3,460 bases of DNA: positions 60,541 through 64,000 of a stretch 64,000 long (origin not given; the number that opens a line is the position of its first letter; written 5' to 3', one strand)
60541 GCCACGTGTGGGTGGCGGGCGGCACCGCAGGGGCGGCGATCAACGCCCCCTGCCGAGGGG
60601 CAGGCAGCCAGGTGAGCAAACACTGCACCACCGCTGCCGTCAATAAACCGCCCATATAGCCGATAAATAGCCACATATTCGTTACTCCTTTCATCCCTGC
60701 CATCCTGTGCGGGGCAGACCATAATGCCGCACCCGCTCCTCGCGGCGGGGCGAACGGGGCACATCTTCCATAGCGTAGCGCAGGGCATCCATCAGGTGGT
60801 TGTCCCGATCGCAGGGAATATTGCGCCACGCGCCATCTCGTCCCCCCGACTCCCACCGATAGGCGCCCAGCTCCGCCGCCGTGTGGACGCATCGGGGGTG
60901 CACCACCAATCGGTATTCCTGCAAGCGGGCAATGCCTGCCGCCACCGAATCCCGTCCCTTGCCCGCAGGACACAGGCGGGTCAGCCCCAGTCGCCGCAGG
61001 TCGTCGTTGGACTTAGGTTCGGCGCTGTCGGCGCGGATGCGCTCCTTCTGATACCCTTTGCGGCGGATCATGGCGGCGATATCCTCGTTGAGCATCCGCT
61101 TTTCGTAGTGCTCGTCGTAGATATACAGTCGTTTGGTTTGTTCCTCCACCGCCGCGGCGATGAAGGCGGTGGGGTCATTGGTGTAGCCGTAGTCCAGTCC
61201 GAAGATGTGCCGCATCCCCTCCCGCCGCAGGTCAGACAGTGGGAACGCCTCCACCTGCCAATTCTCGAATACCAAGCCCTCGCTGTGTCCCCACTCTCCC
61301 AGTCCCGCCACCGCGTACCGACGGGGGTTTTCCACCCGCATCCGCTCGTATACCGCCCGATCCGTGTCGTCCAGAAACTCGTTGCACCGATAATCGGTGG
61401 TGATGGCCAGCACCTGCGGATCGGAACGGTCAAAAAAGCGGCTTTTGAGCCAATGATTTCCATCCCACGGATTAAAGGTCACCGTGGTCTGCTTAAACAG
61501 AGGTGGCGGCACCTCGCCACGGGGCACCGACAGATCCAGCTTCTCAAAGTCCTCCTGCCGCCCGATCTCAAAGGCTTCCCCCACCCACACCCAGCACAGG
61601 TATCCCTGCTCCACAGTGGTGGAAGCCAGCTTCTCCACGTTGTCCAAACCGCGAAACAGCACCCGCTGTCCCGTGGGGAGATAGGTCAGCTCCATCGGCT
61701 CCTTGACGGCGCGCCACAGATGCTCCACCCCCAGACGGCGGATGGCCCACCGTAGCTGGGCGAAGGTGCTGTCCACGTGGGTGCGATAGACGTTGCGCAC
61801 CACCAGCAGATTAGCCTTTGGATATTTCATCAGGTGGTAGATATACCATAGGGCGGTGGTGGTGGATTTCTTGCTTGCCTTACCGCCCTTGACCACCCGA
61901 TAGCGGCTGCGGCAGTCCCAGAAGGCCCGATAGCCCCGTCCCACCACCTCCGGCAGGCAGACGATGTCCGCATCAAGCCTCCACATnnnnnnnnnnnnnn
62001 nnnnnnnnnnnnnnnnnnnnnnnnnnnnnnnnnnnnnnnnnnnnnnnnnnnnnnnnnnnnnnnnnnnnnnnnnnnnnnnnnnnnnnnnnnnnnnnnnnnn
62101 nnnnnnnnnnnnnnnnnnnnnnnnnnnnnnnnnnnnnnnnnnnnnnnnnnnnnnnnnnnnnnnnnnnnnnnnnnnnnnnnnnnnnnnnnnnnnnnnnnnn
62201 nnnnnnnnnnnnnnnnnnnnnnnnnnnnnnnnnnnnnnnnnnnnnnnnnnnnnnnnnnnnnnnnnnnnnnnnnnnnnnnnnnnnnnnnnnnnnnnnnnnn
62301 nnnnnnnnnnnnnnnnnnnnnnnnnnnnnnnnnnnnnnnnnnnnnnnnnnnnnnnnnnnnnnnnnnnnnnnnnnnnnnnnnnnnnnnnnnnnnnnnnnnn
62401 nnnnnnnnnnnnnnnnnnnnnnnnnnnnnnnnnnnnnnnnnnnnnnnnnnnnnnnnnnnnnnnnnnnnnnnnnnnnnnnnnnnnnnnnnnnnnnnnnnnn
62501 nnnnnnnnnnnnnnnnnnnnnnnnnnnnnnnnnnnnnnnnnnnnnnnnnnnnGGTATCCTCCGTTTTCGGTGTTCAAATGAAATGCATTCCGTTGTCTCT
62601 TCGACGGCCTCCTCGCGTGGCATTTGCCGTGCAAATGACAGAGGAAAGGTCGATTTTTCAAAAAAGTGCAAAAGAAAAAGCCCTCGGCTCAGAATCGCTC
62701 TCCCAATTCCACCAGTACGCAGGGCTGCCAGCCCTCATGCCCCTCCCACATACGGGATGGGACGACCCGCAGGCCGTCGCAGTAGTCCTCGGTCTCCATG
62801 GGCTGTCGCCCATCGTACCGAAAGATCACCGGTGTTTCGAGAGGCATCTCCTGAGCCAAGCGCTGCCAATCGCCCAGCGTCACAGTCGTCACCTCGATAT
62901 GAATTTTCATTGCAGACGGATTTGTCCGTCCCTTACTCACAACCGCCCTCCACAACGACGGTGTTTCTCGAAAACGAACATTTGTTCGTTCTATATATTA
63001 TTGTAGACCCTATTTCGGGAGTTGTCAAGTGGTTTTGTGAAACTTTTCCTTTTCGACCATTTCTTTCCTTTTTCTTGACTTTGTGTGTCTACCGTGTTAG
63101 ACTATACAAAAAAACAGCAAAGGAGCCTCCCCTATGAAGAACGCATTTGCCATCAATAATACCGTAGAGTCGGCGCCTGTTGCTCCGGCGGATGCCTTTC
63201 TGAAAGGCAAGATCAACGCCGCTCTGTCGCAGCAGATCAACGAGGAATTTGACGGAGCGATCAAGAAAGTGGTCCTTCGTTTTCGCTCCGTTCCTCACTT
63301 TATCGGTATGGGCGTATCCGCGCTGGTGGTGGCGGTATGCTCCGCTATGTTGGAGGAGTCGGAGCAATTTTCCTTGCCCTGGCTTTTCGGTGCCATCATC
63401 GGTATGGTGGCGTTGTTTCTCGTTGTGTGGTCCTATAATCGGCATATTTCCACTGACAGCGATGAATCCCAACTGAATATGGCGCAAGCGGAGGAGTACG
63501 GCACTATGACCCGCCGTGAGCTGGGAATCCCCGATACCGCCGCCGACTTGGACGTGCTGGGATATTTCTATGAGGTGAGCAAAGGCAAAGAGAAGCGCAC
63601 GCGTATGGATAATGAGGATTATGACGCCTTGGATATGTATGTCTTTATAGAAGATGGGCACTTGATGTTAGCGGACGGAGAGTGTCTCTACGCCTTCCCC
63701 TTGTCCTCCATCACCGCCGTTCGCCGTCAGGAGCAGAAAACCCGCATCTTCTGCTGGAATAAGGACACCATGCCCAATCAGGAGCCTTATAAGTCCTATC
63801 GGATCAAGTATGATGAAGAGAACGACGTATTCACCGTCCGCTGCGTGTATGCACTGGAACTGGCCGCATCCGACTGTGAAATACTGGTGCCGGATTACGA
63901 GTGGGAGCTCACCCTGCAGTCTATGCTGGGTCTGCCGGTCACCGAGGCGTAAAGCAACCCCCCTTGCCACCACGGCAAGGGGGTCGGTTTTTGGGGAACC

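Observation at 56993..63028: SOS-boxed, tail-less 'head-only' phage operon paralogous to the resident prophage head module (satellite-, GTA- or domesticated-capsid candidate)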

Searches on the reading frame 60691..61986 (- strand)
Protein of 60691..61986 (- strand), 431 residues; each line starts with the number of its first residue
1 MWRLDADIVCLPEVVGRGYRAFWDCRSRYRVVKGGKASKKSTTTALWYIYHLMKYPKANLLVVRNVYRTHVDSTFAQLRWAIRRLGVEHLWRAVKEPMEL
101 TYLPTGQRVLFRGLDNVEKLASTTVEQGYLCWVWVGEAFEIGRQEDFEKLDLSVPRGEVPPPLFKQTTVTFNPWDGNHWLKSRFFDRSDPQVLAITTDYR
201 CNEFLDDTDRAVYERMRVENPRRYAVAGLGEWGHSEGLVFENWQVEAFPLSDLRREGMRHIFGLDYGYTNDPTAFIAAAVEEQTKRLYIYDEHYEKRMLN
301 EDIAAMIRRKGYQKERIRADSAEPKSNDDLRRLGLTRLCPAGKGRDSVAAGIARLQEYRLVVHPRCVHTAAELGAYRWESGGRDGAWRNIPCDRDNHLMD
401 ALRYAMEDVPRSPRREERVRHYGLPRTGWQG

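Call 6: search_protein_families(library=pfam, proteins=[window:60691-61986:-], max_evalue=0.01)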
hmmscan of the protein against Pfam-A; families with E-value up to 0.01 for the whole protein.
window:60691-61986:- (431 aa): 2 families
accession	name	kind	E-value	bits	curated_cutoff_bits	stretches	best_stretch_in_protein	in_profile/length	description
PF04466.19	Terminase_3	-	7.2e-44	150.2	23.2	1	27-231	2-201/201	Phage terminase large subunit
PF17288.8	Terminase_3C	-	1.3e-25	91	26.7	1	265-408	1-155/155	Terminase RNAseH like domain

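Call 7: search_protein_families(library=phrogs, proteins=[window:60691-61986:-], max_evalue=0.01)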
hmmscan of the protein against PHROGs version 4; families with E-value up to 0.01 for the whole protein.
window:60691-61986:- (431 aa): 8 families
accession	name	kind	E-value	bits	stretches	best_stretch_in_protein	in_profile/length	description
phrog_3717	-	head and packaging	3.5e-68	231.1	1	12-280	8-272/277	terminase large subunit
phrog_2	-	head and packaging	1.7e-51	176.9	1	20-416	271-600/807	terminase large subunit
phrog_5653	-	head and packaging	2e-46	159.2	1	230-409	1-180/199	terminase large subunit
phrog_6672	-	head and packaging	1e-39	136.4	1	283-409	3-129/145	terminase large subunit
phrog_8711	-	head and packaging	7.2e-27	94.3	1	11-90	9-88/89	terminase large subunit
phrog_22023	-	unknown function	6e-15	56.8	1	159-298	17-151/153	-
phrog_10250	-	head and packaging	2.9e-10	41.3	1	224-411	10-217/228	terminase large subunit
phrog_18557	-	head and packaging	0.002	19.2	1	343-412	6-76/88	terminase large subunit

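Call 79: search_protein_families(library=ncbifam, proteins=[window:60691-61986:-], max_evalue=0.01)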
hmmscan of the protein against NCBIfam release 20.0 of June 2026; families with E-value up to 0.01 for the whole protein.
window:60691-61986:- (431 aa): 1 family
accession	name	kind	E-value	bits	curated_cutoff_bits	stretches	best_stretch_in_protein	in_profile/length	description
TIGR01547.1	phage_term_2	equivalog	1.5e-42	146.4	105.05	1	29-408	3-384/396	PBSX family phage terminase large subunit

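Call 111: search_protein_families(library=padloc, proteins=[window:60691-61986:-], max_evalue=0.01)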
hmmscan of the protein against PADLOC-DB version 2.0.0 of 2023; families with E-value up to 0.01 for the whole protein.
window:60691-61986:- (431 aa): 0 families

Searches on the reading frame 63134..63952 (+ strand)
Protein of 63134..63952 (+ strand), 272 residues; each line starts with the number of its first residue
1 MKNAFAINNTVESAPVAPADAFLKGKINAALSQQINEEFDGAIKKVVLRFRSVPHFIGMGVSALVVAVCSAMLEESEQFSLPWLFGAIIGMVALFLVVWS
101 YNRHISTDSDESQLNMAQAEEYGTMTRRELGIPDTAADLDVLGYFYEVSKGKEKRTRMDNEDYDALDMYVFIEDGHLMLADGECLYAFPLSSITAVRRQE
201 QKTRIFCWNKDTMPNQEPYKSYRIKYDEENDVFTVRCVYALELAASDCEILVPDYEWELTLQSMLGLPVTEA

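Call 10: find_encoding_contigs(protein=window:63134-63952:+, flank=10000, max_places=6)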
Protein window:63134-63952:+ (272 aa): no gene with exactly this product is on record in the collection.

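Call 24: search_protein_families(library=ncbifam, proteins=[window:63134-63952:+], max_evalue=0.01)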
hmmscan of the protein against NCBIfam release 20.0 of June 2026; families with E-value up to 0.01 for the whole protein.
window:63134-63952:+ (272 aa): 0 families

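Call 25: search_protein_families(library=pfam, proteins=[window:63134-63952:+], max_evalue=0.01)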
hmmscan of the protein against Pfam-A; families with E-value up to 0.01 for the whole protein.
window:63134-63952:+ (272 aa): 0 families

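Call 111: search_protein_families(library=padloc, proteins=[window:63134-63952:+], max_evalue=0.01)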
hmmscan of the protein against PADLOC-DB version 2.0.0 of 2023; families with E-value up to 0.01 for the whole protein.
window:63134-63952:+ (272 aa): 0 families
